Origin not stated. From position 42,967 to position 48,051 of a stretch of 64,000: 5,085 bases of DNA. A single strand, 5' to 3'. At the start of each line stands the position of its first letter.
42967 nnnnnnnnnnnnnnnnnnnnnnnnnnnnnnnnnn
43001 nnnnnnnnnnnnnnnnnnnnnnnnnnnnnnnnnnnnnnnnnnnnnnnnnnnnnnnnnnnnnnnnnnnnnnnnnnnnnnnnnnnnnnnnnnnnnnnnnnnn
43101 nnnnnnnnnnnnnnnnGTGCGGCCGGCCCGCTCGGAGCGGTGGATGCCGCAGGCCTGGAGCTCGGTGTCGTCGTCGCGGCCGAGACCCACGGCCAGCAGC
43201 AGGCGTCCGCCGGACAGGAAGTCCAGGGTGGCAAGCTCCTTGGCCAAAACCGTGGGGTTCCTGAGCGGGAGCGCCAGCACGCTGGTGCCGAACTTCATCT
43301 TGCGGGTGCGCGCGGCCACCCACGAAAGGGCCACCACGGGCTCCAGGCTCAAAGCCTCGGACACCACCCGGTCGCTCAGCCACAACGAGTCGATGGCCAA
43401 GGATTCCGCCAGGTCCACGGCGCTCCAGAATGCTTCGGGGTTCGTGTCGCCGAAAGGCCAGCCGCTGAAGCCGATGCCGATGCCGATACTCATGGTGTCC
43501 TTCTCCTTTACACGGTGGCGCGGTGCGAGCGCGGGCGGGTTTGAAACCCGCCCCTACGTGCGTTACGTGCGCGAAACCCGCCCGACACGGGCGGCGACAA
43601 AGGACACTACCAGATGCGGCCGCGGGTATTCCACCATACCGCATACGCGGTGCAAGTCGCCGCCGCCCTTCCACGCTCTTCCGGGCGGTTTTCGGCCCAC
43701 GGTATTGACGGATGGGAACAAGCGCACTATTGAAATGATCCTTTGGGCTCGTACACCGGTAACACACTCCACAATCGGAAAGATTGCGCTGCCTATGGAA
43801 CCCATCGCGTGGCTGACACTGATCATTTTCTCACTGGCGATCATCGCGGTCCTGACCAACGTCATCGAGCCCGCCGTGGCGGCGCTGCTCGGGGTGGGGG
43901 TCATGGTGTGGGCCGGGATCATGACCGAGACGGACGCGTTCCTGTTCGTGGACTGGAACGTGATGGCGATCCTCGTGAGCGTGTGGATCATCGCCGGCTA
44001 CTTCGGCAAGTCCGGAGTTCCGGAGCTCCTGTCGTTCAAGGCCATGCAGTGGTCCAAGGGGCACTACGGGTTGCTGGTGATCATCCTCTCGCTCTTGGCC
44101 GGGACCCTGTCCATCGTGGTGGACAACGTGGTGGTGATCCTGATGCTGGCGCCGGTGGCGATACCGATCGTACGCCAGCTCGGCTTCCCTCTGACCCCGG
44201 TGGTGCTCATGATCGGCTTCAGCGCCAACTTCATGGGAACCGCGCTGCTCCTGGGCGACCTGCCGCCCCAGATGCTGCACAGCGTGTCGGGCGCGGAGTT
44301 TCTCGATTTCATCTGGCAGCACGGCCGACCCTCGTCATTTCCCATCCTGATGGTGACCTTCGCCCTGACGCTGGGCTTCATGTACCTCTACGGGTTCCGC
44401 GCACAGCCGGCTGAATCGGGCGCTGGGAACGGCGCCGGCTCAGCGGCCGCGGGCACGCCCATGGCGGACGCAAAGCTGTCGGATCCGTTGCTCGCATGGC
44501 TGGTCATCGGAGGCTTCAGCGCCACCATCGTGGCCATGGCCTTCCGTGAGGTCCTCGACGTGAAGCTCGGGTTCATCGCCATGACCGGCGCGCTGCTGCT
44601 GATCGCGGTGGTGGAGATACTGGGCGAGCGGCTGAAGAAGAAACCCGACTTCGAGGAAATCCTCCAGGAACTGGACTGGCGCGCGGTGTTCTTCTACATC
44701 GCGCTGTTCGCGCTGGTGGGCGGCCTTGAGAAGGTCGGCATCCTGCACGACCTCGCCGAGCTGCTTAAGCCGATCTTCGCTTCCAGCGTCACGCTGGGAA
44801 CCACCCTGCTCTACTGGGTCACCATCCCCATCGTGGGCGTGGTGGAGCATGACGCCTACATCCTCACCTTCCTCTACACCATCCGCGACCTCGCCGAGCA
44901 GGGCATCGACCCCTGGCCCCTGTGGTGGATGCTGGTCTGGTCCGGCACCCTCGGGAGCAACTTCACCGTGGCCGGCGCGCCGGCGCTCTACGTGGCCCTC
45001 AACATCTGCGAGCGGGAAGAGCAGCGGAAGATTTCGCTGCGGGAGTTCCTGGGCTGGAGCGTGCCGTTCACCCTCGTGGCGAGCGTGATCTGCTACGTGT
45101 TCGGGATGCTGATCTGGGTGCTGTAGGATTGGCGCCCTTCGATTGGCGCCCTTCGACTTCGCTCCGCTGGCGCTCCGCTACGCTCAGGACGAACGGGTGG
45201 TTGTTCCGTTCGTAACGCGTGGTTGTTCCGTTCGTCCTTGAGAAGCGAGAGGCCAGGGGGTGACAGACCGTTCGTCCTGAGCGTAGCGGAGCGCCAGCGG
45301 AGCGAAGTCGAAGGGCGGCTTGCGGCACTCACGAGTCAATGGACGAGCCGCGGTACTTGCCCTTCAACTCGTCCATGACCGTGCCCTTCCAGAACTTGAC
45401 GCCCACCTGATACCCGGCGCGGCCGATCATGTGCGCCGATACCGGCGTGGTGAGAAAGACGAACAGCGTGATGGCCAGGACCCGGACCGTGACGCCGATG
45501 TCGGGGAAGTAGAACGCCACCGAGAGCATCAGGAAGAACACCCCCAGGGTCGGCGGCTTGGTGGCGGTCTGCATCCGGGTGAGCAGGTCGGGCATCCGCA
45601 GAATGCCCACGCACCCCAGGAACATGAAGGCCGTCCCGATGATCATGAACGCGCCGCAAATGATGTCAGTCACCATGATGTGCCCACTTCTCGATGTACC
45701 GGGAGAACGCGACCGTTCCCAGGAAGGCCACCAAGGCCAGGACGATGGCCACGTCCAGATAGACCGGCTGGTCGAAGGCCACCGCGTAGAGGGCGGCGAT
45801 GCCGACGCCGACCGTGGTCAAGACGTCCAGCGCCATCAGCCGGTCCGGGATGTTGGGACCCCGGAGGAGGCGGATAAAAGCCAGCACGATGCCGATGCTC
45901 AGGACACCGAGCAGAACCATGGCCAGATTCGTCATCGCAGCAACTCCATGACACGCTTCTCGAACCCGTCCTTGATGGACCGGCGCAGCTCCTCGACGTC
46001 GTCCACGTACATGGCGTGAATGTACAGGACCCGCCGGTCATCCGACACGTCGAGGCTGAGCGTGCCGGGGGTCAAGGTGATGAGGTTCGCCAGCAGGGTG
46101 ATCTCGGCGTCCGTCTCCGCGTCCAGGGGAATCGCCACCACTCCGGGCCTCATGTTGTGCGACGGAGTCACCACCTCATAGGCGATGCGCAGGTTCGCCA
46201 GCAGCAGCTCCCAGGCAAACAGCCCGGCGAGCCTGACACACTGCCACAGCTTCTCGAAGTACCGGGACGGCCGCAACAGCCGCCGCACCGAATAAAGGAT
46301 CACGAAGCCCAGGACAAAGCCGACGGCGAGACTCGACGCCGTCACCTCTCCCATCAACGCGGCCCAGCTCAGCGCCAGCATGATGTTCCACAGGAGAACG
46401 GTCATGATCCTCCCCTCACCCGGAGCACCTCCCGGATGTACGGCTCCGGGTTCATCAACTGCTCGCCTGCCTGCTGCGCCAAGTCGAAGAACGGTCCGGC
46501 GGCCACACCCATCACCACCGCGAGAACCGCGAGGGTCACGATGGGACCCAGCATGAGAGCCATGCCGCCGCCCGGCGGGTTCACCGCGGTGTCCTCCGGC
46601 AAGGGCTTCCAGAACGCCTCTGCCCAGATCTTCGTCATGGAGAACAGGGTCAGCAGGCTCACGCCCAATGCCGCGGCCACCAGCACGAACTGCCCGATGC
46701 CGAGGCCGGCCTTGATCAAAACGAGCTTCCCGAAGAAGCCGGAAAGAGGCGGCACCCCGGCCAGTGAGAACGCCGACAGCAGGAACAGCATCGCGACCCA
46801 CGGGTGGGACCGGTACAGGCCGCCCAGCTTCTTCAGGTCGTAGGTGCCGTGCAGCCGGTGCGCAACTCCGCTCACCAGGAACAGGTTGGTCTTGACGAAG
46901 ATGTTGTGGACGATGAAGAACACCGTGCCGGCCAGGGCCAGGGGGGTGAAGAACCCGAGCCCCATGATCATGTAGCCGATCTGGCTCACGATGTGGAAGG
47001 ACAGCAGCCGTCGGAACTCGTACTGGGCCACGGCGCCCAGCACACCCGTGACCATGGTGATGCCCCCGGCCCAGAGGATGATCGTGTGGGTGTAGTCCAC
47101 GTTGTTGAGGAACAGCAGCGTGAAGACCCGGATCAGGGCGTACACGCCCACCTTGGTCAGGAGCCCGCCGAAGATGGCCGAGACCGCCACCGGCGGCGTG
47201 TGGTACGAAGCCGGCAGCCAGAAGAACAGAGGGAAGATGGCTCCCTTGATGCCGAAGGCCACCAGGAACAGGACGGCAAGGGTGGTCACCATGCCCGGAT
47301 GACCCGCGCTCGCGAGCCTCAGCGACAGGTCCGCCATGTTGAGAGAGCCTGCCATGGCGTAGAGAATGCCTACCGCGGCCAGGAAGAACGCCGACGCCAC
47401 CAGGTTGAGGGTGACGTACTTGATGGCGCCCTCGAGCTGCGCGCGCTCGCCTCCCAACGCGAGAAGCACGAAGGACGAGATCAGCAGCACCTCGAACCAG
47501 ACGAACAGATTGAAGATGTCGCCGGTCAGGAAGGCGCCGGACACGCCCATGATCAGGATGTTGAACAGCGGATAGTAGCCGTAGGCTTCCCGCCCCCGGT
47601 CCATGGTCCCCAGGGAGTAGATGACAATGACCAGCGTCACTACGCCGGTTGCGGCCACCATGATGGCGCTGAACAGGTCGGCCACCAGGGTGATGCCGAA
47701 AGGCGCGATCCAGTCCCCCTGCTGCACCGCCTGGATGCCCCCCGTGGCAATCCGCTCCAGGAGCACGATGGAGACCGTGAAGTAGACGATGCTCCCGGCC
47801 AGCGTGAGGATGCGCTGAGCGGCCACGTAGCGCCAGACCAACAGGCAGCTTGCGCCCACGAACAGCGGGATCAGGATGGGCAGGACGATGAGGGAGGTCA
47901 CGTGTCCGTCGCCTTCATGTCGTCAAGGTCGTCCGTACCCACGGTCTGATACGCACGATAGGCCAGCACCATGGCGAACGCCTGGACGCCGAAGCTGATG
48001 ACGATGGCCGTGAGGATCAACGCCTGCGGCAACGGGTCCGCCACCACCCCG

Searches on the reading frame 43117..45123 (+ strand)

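Call 20: search_protein_families(library=pfam, proteins=[window:43117-45123:+], max_evalue=0.00001)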
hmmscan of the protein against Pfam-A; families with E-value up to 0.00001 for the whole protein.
window:43117-45123:+ (669 aa): 1 family
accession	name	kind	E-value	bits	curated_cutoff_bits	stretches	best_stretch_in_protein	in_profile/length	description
PF03600.22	CitMHS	-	3.6e-48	164.8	31.9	1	243-607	2-334/336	Citrate transporter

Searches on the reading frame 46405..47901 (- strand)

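Call 21: search_protein_families(library=pfam, proteins=[window:46405-47901:-], max_evalue=0.00001)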
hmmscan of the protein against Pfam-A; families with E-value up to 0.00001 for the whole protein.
window:46405-47901:- (499 aa): 1 family
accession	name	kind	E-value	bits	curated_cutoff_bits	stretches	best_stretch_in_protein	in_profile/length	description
PF00361.26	Proton_antipo_M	-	6.8e-52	176.9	21.5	1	128-418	3-294/294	NADH:quinone oxidoreductase/Mrp antiporter, TM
